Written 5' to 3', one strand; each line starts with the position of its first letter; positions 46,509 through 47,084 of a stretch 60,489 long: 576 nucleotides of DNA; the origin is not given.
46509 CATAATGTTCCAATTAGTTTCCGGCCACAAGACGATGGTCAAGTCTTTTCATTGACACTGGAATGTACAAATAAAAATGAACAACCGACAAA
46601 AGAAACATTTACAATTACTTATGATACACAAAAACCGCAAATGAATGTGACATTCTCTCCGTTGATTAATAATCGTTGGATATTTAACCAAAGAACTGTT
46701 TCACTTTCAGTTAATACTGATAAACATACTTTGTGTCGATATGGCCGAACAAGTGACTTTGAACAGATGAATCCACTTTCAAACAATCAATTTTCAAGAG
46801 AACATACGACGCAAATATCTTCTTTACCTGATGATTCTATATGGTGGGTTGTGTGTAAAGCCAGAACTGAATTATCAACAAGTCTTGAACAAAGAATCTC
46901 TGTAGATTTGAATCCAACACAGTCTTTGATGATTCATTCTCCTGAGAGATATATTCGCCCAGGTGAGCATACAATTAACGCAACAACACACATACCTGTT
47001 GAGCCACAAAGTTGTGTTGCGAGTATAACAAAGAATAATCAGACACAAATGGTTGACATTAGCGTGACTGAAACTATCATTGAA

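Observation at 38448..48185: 3245-aa giant surface protein: (DP)n stalks, Cys-rich module, at least 10 disulfide-type Ig-like repeats, C-terminal TM anchor and cytoplasmic P/Q tail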

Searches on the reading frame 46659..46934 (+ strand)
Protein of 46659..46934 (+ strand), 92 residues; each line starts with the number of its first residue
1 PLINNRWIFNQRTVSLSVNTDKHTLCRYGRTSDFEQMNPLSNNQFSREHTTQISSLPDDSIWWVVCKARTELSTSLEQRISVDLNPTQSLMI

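Call 19: search_solved_structures(query=A1, max_evalue=10, show_alignments=2)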
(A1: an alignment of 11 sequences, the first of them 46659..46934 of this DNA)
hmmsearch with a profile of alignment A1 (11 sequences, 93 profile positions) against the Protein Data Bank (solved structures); distinct sequences matched with E-value up to 10: 0.
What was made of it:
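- Tried and rejected: A PDB sequence search with the 11-module profile found nothing (call 19).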

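Call 20: search_protein_families(library=pfam, alignment_id=A1, max_evalue=10)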
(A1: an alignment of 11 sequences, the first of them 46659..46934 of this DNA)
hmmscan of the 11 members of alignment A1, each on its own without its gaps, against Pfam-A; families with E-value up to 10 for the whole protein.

A. member 1, window:46659-46934:+ (92 aa): 0 families

B. families by the number of members that match (of 11 scanned): 12 families
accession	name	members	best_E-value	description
PF15418.12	DUF4625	1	0.0024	Domain of unknown function (DUF4625)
PF24514.1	SpaA_4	1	0.0038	Prealbumin-like fold domain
PF00917.32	MATH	1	0.02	MATH domain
PF09450.16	DUF2019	1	0.065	Domain of unknown function (DUF2019)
PF13750.12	Big_3_3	1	0.082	Bacterial Ig-like domain (group 3)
PF11630.13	Anti-LPS-SCYG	1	0.1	Anti-lipopolysaccharide factor/Scygonadin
PF13395.12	HNH_4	1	0.11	HNH endonuclease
PF18911.6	PKD_4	1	0.12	PKD domain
PF13473.12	Cupredoxin_1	1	0.12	Cupredoxin-like domain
PF19822.4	DUF6304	1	0.13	Family of unknown function (DUF6304)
PF06079.17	Apyrase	1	0.16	Apyrase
PF06715.18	Gp5_C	1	1.4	Gp5 C-terminal repeat (3 copies)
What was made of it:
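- On Pfam Big_13 (PF19077) bacterial Ig-like domain: None of the window's 11 modules matches Big_13 even at E up to 10 (call 20).
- Closest known: Bacterial giant fibrillar adhesins built of Ig-like. Different: Here the repeats are heterogeneous and carry Cys pairs, the anchor is a TM helix, and the window's own modules fail every Pfam threshold (call 20).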

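Call 29: predict_structure(alignment_id=A1)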
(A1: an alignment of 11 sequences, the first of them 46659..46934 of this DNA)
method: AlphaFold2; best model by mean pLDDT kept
length: 92 residues; sequences in the alignment: 11
mean_pLDDT: 71.9   pTM: 0.64
mean pLDDT of the five models: 71.9, 71.7, 71.2, 70.9, 70.8
residues with pLDDT >= 90: 7; 70-90: 49; 50-70: 24; < 50: 12
segments of 3 or more residues with pLDDT < 50: 1-9, 89-91
pLDDT, mean of each block of 10 residues (from residue 1): 40 79 88 89 82 76 82 61 57 43
secondary structure, 60 per line:
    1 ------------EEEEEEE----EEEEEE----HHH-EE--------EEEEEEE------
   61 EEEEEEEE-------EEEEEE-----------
elements in order: E13-19 E24-29 E48-54 E61-68 E76-81
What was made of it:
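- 46362..47222 (+): Two-Cys modules 9-11 (aa 2639-2925). The AF2 model was made for module 10 (call 29).
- On Immunoglobulin-like beta-sandwich with an intradomain disulfide: The AF2 model of module 10 has five strands, pLDDT 72 and pTM 0.64 (call 29).
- The AF2 model is a beta-sandwich with the two Cys in strands 2 and 4 of 5 (call 29).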

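Call 30: search_protein_representatives(alignment_id=A1)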
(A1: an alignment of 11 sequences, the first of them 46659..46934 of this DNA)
Query: 11 sequences, 93 profile positions. Proteins with E-value up to 0.001 (for the whole library): 2078; up to 1e-10: 394; up to 1e-30: 19. The best 150 are listed.
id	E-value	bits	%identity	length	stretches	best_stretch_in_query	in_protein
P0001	5.8e-55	199.7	-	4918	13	13-77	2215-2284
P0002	5.2e-52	190.2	-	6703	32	21-92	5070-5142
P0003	4.9e-49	180.7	-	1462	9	5-82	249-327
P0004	5.8e-47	174.0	-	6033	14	2-90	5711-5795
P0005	8.1e-45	167.1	-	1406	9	11-79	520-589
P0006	1.9e-44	165.9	-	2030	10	6-86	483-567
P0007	4.6e-43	161.5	-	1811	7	5-82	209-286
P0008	5.4e-42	158.1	-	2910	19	24-93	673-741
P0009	3.7e-38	145.8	-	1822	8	4-84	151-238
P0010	5.7e-38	145.2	-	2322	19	57-92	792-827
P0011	6.8e-37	141.7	-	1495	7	5-88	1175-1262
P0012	7.4e-36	138.4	-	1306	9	11-82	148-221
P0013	2.1e-35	137.0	-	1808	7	12-91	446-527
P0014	4.4e-35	135.9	-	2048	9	4-90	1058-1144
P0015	5.6e-35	135.6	-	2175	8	15-93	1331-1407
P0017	3.7e-32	126.6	-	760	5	12-85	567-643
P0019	1.7e-31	124.4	-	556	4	5-82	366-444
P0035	1.9e-23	98.6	-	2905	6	10-91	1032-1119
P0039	9.6e-23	96.4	-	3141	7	12-82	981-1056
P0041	1.7e-22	95.6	-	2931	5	2-90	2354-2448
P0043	3.7e-22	94.5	-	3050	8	2-88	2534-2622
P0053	4.1e-21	91.2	-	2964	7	8-88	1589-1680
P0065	5.9e-20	87.4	-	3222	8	5-88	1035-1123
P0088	3.0e-18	82.0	-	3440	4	2-90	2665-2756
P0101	1.7e-17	79.5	-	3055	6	10-90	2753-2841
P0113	6.6e-17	77.7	-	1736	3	3-91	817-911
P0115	8.3e-17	77.4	-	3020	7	7-91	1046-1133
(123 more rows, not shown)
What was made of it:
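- Tried and rejected: The exhaustive profile search (call 30) was what revealed the family.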

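Call 32: search_protein_families(library=pfam, proteins=[P0003, P0005, P0006, P0007, P0012, P0017, P0019], max_evalue=0.001)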
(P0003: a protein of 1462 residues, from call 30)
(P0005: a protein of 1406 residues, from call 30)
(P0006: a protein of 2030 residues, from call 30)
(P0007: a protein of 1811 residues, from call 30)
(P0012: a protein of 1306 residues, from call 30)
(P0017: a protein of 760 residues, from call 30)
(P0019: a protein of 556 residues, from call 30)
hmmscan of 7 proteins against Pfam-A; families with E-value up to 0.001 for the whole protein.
P0003 (1462 aa): 6 families
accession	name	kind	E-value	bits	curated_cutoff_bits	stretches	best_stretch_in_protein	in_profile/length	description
PF19077.6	Big_13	-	7.8e-30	103.8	27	1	925-1005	22-101/102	Bacterial Ig-like domain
PF07495.19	Y_Y_Y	-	1.7e-15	57.1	26.6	0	702-740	27-64/65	Y_Y_Y domain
PF15418.12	DUF4625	-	2.1e-13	51.1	27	0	1109-1153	9-58/131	Domain of unknown function (DUF4625)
PF00028.23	Cadherin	-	3.5e-05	24.6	28.8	0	385-432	41-90/93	Cadherin domain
PF09471.16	Peptidase_M64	-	0.00023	20.9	26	0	1364-1411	146-196/302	IgA Peptidase M64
PF12245.14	Big_3_2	-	0.001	19.7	23.3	0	1127-1208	29-111/122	Bacterial Ig-like domain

P0005 (1406 aa): 4 families
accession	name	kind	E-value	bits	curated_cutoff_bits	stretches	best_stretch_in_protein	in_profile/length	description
PF00082.27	Peptidase_S8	-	1.8e-37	129.7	21.8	1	934-1248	1-274/288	Subtilase family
PF01483.27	P_proprotein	-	7.1e-20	71.3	21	1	1319-1403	1-86/86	Proprotein convertase P-domain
PF16656.11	Pur_ac_phosph_N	-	1.8e-12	48.1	30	0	623-679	35-84/93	Purple acid Phosphatase, N-terminal domain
PF21466.3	GH101_dom-5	-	6.4e-07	29.7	27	0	634-685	24-75/145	Endo-alpha-N-acetylgalactosaminidase, domain 5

P0006 (2030 aa): 5 families
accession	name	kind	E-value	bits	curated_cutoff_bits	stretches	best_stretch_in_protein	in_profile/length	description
PF19077.6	Big_13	-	1.3e-18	67.7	27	4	483-566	20-102/102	Bacterial Ig-like domain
PF07495.19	Y_Y_Y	-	1.5e-18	66.9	26.6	1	1176-1214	26-64/65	Y_Y_Y domain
PF15418.12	DUF4625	-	2.2e-10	41.3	27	0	1696-1738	9-56/131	Domain of unknown function (DUF4625)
PF09471.16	Peptidase_M64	-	2e-07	30.9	26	1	1818-1956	3-163/302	IgA Peptidase M64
PF13754.12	Big_3_4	-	5.8e-06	26.6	27.3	0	1263-1315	10-61/106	Domain of unknown function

P0007 (1811 aa): 9 families
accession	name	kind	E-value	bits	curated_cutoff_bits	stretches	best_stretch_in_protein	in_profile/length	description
PF19077.6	Big_13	-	1.1e-21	77.7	27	2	933-1010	23-101/102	Bacterial Ig-like domain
PF07495.19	Y_Y_Y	-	1.3e-18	67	26.6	2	152-181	35-64/65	Y_Y_Y domain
PF15418.12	DUF4625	-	1.8e-11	44.9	27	0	123-178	74-129/131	Domain of unknown function (DUF4625)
PF00028.23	Cadherin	-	5e-05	24.1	28.8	0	457-497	51-92/93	Cadherin domain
PF09471.16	Peptidase_M64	-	7.1e-05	22.6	26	0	1713-1758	144-194/302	IgA Peptidase M64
PF01841.26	Transglut_core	-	0.00014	22.5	23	1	1339-1415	27-107/108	Transglutaminase-like superfamily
PF24421.1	Ig_J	-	0.0002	21.9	29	0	596-645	45-95/104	Tip attachment protein J, Ig-like domain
PF18981.6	InlK_D3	-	0.00053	20.5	25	0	460-496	39-74/75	Internalin K domain (D3/D4)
PF13754.12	Big_3_4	-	0.00074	19.8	27.3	0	240-288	10-58/106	Domain of unknown function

P0012 (1306 aa): 10 families
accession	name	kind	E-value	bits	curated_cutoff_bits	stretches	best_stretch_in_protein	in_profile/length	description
PF19077.6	Big_13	-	1.4e-20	74.1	27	0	782-827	56-100/102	Bacterial Ig-like domain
PF16656.11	Pur_ac_phosph_N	-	6e-20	72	30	0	159-222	26-91/93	Purple acid Phosphatase, N-terminal domain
PF25788.1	Ig_Rha78A_N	-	2.8e-13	50.5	27.4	0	292-326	69-103/105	Rha78A-like, N-terminal immunoglobulin domain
PF13750.12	Big_3_3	-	1.4e-12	48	27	0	596-623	118-145/157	Bacterial Ig-like domain (group 3)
PF00041.27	fn3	-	6.8e-12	45.9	25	0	585-619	45-78/84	Fibronectin type III domain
PF20164.4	GspA_SrpA_N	-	2.8e-11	44.3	27.4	0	76-117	63-106/117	GspA/SrpA SigLec-like domain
PF07495.19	Y_Y_Y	-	8.5e-09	35.6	26.6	0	601-626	39-64/65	Y_Y_Y domain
PF24489.1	Ig_J_second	-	8e-06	26.3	27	0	586-615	55-84/105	Tip attachment protein J second Ig-like domain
PF15418.12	DUF4625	-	1.3e-05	25.9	27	0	601-622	107-128/131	Domain of unknown function (DUF4625)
PF18788.6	DarA_N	-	0.00096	19.4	27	0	683-727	42-86/122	Defence against restriction A N-terminal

P0017 (760 aa): 6 families
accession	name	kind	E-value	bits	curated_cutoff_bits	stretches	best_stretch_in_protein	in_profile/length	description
PF25077.1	DUF7800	-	1.3e-11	44.9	27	0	357-420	14-74/89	Domain of unknown function (DUF7800)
PF19077.6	Big_13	-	4.2e-11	43.7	27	0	469-538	23-99/102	Bacterial Ig-like domain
PF16656.11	Pur_ac_phosph_N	-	3.9e-09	37.4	30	0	261-314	24-83/93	Purple acid Phosphatase, N-terminal domain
PF17425.8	Arylsulfotran_N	-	3.6e-07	30.6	24.2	0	674-747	11-85/88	Arylsulfotransferase Ig-like domain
PF00041.27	fn3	-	5.5e-05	23.7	25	0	393-428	46-79/84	Fibronectin type III domain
PF16655.11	PhoD_N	-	5.8e-05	24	30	0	392-420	51-81/90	PhoD-like phosphatase, N-terminal domain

P0019 (556 aa): 4 families
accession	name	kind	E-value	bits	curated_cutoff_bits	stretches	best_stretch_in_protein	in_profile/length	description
PF07495.19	Y_Y_Y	-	1e-07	32.2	26.6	0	325-351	36-62/65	Y_Y_Y domain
PF19077.6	Big_13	-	1.2e-05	26.2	27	0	93-122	70-98/102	Bacterial Ig-like domain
PF15418.12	DUF4625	-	2.4e-05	25.1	27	0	392-444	74-129/131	Domain of unknown function (DUF4625)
PF14699.12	hGDE_N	-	0.00067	20.2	22.1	0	318-343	47-72/92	N-terminal domain from the human glycogen debranching enzyme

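Call 33: fold_search(model_id=the predicted structure, library=pdb)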
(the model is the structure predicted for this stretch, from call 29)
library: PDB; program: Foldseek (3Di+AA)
matches with E <= 10: 1409; with E <= 0.001: 0
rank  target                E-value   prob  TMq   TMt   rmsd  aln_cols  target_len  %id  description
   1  4pyh_A                3.0e-02  0.99  0.50  0.19   7.4        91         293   11  Phospho-glucan bound structure of starch phosphatase Starch EXcess4 reveals the mechanism for C6-specificty (released 2014-04-23)
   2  3nme_B                3.2e-02  0.99  0.49  0.19   7.7        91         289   11  Structure of a plant phosphatase (released 2010-08-11)
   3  2y23                  5.6e-02  0.97  0.43  0.16   4.3        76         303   17  CRYSTAL STRUCTURE OF THE MYOMESIN DOMAINS MY9-MY11 (released 2011-12-21)
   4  3nme_A                6.0e-02  0.98  0.49  0.19   7.5        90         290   11  Structure of a plant phosphatase (released 2010-08-11)
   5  4yee_A                7.1e-02  0.96  0.45  0.49   6.5        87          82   10  beta2 carbohydrate binding module (CBM) of AMP-activated protein kinase (AMPK) in complex with glucosyl-beta-cyclodext (released 2015-04-01)
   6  3fcg_A                8.4e-02  0.93  0.42  0.48   5.6        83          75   13  Crystal Structure Analysis of the Middle Domain of the Caf1A Usher (released 2008-12-16)
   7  1x5k_MODEL_1_A        9.4e-02  0.84  0.43  0.35   7.7       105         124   15  The solution structure of the sixth fibronectin type III domain of human Neogenin (released 2005-11-15)
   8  6fhv_A                1.1e-01  0.98  0.48  0.10   4.4        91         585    9  Crystal structure of Penicillium oxalicum Glucoamylase (released 2018-05-09)
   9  3fcg_B                1.1e-01  0.75  0.35  0.42   7.5        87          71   13  Crystal Structure Analysis of the Middle Domain of the Caf1A Usher (released 2008-12-16)
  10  4e41_I                1.2e-01  0.97  0.48  0.26   4.7        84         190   11  Structural basis for the recognition of mutant self by a tumor-specific, MHC class II-restricted T cell receptor G4 (released 2012-08-29)
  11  2f15                  1.3e-01  0.92  0.45  0.46   6.6        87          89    9  Glycogen-Binding Domain Of The Amp-Activated Protein Kinase beta2 Subunit (released 2005-12-27)
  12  4yee_E                1.3e-01  0.91  0.44  0.47   6.4        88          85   12  beta2 carbohydrate binding module (CBM) of AMP-activated protein kinase (AMPK) in complex with glucosyl-beta-cyclodext (released 2015-04-01)
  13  6j33_B                1.3e-01  0.63  0.36  0.05   6.3        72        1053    8  Crystal structure of ligand-free of PulA from Klebsiella pneumoniae (released 2019-09-18)
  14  9flv_A                1.4e-01  0.95  0.49  0.14   4.1        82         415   17  CryoEM structure of the fragment-5 (2393-2807) in the grappling hook protein A (GhpA) in the bacterium Aureispira sp.  (released 2024-10-16)
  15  5mtm_B                1.5e-01  0.69  0.36  0.36   6.6        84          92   19  Monobody Mb(Lck_3) bound to Lck-SH2 domain (released 2017-04-05)
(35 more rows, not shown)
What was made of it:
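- Foldseek top matches are FN3/Ig/CBM sandwiches, including the grappling-hook protein GhpA (call 33).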

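Call 63: search_protein_families(library=pfam, alignment_id=A4, max_evalue=0.01)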
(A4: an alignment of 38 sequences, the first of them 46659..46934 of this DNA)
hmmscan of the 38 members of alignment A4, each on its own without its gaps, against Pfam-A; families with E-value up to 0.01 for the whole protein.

A. member 1, window:46659-46934:+ (92 aa): 0 families

B. families by the number of members that match (of 38 scanned): 8 families
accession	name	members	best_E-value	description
PF19077.6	Big_13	7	6.1e-10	Bacterial Ig-like domain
PF15418.12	DUF4625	2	0.0018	Domain of unknown function (DUF4625)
PF13750.12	Big_3_3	2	0.0051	Bacterial Ig-like domain (group 3)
PF07495.19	Y_Y_Y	1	1.3e-05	Y_Y_Y domain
PF14699.12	hGDE_N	1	0.0029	N-terminal domain from the human glycogen debranching enzyme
PF24421.1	Ig_J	1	0.0084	Tip attachment protein J, Ig-like domain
PF03482.18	SIC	1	0.0091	sic protein repeat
PF25814.1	fn3_SORL1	1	0.0098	SORL1-like, fn3 domain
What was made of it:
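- On Pfam Big_13 (PF19077) bacterial Ig-like domain: Among 38 modules of the wider family, 7 match (best E 6e-10, call 63).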

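Call 64: search_solved_structures(query=A4, max_evalue=1, show_alignments=2)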
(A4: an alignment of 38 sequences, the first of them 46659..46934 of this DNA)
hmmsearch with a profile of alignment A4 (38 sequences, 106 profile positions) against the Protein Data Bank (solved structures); distinct sequences matched with E-value up to 1: 11.
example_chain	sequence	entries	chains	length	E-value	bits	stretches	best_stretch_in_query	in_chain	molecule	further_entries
2yn3_A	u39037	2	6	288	0.0013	21.8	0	61-96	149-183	PUTATIVE INNER MEMBRANE PROTEIN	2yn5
5ak8_A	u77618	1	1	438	0.01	19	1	25-83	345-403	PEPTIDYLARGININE DEIMINASE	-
5ak7_A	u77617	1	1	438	0.01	19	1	25-83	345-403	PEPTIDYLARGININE DEIMINASE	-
4ytg_A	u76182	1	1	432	0.011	18.9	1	25-83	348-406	Peptidylarginine deiminase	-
4yt9_A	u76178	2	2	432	0.011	18.9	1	25-83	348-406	Peptidylarginine deiminase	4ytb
2vtu_J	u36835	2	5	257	0.14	15.3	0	62-95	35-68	MS2 COAT PROTEIN | COAT PROTEIN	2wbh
4mbx_A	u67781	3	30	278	0.23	14.6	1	62-103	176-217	Major Capsid Protein VP1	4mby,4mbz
8oe4_C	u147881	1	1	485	0.33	14.1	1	24-78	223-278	Interleukin-23 receptor,Calmodulin-1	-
9mfg_A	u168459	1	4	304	0.43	13.7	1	24-77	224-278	Interleukin-23 receptor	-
5mzv_C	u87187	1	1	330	0.59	13.3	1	24-77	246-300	Interleukin-23 receptor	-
6wdq_C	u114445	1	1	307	0.98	12.6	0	24-77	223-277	Interleukin-23 receptor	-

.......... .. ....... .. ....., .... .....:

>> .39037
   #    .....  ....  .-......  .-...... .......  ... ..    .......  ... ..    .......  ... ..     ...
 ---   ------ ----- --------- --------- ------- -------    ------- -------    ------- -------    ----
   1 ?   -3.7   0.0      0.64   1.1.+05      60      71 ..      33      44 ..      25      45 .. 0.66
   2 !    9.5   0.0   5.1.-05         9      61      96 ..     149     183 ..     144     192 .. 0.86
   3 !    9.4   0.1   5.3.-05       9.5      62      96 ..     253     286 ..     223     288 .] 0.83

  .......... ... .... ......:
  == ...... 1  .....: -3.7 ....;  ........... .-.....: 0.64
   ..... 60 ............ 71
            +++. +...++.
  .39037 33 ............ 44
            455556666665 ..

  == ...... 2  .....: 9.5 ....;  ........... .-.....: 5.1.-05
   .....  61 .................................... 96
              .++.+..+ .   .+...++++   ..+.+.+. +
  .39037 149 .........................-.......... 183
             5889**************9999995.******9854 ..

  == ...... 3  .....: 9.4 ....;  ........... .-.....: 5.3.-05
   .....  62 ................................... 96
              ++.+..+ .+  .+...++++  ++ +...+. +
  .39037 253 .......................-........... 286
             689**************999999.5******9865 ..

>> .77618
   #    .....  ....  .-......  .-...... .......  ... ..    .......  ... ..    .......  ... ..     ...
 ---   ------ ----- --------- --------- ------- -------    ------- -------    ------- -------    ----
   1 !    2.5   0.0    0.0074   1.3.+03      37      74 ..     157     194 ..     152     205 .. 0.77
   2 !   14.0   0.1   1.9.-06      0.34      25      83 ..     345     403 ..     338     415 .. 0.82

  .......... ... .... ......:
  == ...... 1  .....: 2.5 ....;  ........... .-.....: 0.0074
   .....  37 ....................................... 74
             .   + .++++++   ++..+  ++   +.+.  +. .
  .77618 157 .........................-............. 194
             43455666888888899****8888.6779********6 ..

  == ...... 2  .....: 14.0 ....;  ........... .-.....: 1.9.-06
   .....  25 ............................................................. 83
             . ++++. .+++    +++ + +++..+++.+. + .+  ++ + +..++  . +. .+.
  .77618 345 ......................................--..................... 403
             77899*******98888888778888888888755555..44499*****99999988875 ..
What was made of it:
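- Closest known: Bacterial giant fibrillar adhesins built of Ig-like. Same: The family's module profile matches SiiE BIg domains (2yn3, E 1.3e-3), and 7 of 38 family modules hit Big_13 (calls 63, 64).
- There are remote links to Big_13 and to the BIg domains of the adhesin SiiE (calls 32, 63, 64).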

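Call 70: find_related_loci(query=A5, collection=metagenome_contigs, flank=10000)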
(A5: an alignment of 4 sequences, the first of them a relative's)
Query A5 (2905 aa) in metagenome_contigs; peptide patterns used: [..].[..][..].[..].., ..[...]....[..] (x = any residue, [..] = any of these).
239 stretches matched a pattern; 1 encode a relative of the query (tblastn E <= 1e-3); 1 distinct loci.
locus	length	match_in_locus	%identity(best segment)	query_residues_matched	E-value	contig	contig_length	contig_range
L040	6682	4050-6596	25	455-1255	2e-43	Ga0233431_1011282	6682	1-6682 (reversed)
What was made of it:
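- Tried and rejected: The 4-sequence alignment A5 returned one partial locus (call 70).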

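Call 84: list_cluster_members(proteins=[P0039, P0035, P0053, P0115, P0043, P0065, P0041, P0101, P0088, P0113])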
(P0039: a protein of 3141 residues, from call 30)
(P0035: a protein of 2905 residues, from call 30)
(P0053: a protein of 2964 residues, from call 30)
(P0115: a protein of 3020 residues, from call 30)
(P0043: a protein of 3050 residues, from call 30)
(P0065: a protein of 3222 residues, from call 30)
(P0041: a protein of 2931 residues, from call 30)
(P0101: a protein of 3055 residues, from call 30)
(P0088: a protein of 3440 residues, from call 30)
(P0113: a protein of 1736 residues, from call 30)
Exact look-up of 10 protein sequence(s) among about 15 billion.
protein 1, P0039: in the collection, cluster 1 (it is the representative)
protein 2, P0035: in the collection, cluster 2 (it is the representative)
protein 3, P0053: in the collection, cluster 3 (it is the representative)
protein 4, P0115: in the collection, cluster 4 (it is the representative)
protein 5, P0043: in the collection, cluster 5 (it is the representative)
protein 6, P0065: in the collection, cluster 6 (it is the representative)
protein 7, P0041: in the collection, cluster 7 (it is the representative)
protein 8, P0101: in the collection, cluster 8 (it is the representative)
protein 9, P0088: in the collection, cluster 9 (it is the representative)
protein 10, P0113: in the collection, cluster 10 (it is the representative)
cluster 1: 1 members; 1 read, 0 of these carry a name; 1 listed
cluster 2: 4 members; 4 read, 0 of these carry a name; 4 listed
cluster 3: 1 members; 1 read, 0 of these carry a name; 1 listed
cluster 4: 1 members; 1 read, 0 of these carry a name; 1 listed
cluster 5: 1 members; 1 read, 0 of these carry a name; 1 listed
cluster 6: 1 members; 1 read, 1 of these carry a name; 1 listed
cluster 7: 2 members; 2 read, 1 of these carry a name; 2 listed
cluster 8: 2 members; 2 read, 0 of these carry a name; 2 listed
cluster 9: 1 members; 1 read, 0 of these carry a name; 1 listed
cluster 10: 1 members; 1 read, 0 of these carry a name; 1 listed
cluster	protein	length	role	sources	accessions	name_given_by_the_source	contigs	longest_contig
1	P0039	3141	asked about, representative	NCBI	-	-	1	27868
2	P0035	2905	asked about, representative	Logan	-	-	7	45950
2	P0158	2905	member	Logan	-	-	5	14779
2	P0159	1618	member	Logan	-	-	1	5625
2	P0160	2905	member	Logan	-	-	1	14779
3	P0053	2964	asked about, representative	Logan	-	-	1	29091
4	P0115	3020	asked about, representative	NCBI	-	-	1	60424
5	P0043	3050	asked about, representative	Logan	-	-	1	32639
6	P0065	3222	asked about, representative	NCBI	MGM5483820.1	MAG: hypothetical protein ACQER9_02790 [Nanobdellota archaeon]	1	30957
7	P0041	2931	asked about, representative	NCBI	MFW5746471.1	MAG: carboxypeptidase regulatory-like domain-containing protein, partial [Nanoarchaeota ...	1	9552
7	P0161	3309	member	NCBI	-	-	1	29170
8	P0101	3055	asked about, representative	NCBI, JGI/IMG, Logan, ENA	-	-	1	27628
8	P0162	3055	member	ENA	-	-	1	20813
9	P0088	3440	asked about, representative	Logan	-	-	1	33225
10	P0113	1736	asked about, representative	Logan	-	-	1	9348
